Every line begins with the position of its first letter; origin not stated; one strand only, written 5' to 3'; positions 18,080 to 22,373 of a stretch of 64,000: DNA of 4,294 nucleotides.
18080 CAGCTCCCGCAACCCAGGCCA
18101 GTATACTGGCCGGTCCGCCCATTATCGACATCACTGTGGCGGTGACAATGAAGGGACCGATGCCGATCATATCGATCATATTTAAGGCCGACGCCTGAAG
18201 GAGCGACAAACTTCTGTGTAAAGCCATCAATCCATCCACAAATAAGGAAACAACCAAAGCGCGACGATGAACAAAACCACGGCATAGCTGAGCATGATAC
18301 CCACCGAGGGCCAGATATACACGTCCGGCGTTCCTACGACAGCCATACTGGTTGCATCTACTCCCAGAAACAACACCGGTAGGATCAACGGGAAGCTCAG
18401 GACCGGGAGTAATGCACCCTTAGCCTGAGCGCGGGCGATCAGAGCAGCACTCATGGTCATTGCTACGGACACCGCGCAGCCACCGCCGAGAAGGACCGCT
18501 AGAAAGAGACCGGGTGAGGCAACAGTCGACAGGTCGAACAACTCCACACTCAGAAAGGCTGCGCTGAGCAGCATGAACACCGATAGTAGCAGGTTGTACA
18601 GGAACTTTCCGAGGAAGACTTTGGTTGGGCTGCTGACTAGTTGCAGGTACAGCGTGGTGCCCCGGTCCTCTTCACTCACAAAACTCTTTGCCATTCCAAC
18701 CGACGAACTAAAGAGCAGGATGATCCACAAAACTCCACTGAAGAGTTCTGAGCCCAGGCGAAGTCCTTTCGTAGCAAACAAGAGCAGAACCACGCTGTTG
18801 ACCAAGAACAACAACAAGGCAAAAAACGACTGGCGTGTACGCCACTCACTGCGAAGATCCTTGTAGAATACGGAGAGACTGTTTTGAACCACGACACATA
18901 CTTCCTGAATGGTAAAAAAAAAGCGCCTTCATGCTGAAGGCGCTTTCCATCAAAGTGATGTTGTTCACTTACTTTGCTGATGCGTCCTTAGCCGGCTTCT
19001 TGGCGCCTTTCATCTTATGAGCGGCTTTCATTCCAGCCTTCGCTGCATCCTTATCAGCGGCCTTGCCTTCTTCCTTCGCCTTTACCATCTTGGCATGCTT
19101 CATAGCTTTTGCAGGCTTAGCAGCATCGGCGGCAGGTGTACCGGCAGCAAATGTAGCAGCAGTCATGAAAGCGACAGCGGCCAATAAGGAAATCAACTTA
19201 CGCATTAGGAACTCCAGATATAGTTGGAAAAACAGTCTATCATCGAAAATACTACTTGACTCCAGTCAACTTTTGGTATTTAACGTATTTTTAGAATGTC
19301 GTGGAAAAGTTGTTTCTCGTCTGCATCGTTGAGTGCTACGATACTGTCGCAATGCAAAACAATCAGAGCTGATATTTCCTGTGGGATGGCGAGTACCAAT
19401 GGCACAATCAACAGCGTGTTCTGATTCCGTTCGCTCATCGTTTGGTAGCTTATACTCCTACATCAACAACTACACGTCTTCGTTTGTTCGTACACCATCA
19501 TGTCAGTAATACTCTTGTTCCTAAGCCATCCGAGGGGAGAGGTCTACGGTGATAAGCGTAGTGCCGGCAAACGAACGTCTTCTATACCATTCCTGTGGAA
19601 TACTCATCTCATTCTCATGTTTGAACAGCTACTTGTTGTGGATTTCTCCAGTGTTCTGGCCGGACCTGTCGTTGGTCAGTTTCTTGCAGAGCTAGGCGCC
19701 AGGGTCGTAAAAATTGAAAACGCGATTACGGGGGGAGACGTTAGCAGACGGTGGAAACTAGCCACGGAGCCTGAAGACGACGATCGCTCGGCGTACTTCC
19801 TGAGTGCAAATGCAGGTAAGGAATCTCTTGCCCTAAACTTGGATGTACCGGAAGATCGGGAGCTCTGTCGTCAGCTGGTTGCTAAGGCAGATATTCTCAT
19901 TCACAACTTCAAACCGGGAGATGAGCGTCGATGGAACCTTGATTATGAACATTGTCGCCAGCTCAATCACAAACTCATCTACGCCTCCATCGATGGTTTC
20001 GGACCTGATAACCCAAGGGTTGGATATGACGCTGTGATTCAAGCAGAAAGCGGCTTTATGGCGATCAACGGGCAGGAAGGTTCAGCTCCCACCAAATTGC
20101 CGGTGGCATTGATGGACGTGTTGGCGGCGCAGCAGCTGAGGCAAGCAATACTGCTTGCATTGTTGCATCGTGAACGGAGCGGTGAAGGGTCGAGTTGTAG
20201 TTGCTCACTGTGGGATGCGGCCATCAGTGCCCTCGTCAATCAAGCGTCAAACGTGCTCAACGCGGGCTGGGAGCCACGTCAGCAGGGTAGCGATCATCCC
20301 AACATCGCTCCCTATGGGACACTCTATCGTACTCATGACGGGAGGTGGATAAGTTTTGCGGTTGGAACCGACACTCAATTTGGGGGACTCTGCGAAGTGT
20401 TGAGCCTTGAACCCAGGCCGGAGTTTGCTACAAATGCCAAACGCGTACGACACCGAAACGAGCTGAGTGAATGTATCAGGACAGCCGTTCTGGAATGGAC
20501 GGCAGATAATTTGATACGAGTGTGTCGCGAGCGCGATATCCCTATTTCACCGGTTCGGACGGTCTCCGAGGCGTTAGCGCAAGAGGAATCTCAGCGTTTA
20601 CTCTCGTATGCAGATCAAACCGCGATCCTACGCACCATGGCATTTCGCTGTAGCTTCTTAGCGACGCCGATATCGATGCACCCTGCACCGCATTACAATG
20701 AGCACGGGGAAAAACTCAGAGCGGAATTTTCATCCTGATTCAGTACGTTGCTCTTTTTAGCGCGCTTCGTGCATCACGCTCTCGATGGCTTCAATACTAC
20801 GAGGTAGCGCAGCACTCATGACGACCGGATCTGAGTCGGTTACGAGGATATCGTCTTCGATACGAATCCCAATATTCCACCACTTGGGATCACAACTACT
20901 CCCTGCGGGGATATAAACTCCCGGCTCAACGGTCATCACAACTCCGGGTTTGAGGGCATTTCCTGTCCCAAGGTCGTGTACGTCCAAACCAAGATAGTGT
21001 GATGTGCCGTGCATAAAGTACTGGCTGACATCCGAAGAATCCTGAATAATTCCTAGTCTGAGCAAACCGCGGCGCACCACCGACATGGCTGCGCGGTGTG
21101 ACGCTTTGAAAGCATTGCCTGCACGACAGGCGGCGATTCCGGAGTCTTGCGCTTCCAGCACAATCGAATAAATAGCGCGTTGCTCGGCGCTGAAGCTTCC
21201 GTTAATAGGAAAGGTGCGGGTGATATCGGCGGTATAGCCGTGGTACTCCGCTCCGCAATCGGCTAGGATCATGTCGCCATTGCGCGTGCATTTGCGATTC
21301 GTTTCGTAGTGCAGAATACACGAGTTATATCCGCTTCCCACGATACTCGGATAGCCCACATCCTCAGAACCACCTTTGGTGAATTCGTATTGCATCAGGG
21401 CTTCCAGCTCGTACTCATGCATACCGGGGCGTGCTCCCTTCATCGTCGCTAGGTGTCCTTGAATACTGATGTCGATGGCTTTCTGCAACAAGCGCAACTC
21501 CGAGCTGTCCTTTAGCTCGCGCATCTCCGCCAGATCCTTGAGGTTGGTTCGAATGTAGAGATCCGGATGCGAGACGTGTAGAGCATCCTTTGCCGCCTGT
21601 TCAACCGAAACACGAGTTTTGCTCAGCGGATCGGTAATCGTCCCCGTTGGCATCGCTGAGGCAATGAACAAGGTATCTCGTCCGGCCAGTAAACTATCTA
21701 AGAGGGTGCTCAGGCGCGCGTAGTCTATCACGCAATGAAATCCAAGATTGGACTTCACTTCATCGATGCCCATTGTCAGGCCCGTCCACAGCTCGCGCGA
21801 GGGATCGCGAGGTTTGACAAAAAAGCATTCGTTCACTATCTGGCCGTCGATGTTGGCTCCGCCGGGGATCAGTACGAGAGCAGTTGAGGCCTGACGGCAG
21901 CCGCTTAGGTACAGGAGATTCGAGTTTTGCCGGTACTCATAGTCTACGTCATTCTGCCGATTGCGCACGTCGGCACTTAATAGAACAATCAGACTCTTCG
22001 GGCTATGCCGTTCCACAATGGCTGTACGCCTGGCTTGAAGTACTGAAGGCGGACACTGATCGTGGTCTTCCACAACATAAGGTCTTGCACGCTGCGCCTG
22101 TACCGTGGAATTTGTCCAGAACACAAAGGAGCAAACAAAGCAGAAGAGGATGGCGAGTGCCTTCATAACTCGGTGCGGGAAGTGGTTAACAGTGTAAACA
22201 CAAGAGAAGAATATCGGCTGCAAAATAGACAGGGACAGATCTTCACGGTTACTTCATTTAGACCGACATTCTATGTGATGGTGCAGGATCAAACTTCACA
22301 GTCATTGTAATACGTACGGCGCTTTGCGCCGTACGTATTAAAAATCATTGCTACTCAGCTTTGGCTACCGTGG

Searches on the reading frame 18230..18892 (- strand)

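Call 32: search_protein_families(library=pfam, proteins=[window:18230-18892:-], max_evalue=0.001)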
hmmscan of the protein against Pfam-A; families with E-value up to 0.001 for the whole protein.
window:18230-18892:- (221 aa): 2 families
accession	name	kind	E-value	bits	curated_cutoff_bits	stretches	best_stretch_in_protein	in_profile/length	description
PF03379.19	CcmB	-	2.1e-18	67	24.9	1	6-210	2-204/215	CcmB protein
PF12698.13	ABC2_membrane_3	-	5.3e-05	22.9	31.6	1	50-176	164-289/347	ABC-2 family transporter protein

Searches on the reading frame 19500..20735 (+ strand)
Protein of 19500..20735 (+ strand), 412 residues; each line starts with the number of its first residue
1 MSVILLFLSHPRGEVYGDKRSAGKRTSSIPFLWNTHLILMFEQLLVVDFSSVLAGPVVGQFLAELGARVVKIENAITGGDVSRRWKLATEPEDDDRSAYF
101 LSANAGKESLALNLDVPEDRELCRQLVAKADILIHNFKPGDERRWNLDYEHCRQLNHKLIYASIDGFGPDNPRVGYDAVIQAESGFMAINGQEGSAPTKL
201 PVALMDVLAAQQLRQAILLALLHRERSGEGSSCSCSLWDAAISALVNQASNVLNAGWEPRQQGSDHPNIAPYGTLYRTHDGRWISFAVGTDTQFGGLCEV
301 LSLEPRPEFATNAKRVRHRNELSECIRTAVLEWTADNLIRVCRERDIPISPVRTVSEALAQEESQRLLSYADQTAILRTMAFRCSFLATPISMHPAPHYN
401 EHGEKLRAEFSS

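Call 32: search_protein_families(library=pfam, proteins=[window:19500-20735:+], max_evalue=0.001)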
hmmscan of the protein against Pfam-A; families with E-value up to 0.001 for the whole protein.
window:19500-20735:+ (412 aa): 1 family
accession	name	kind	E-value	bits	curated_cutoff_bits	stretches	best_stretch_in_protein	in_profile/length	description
PF02515.22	CoA_transf_3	-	2.3e-95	320.3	23.3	1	42-402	2-365/366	CoA-transferase family III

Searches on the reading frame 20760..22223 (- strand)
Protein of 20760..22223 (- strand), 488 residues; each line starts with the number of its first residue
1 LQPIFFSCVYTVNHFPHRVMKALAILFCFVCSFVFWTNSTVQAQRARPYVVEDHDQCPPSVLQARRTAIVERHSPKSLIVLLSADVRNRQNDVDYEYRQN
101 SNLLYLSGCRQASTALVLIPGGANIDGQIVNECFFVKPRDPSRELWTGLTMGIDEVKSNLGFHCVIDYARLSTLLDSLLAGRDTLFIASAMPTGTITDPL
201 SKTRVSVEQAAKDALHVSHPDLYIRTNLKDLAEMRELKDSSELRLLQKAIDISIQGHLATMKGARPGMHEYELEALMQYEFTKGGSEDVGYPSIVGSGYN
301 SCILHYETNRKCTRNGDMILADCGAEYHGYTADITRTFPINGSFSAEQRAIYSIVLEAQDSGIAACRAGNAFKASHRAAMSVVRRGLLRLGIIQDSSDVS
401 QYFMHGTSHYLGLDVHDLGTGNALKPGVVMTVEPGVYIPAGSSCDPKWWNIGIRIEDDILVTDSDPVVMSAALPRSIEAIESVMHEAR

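Call 32: search_protein_families(library=pfam, proteins=[window:20760-22223:-], max_evalue=0.001)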
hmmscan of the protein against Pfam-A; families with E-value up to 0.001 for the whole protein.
window:20760-22223:- (488 aa): 2 families
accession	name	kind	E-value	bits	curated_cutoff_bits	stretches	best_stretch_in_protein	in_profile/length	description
PF00557.29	Peptidase_M24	-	1.6e-59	201.6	23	1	245-463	2-208/208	Metallopeptidase family M24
PF05195.22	AMP_N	-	7.6e-26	90.6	24.6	1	63-185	2-120/121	Aminopeptidase P, N-terminal domain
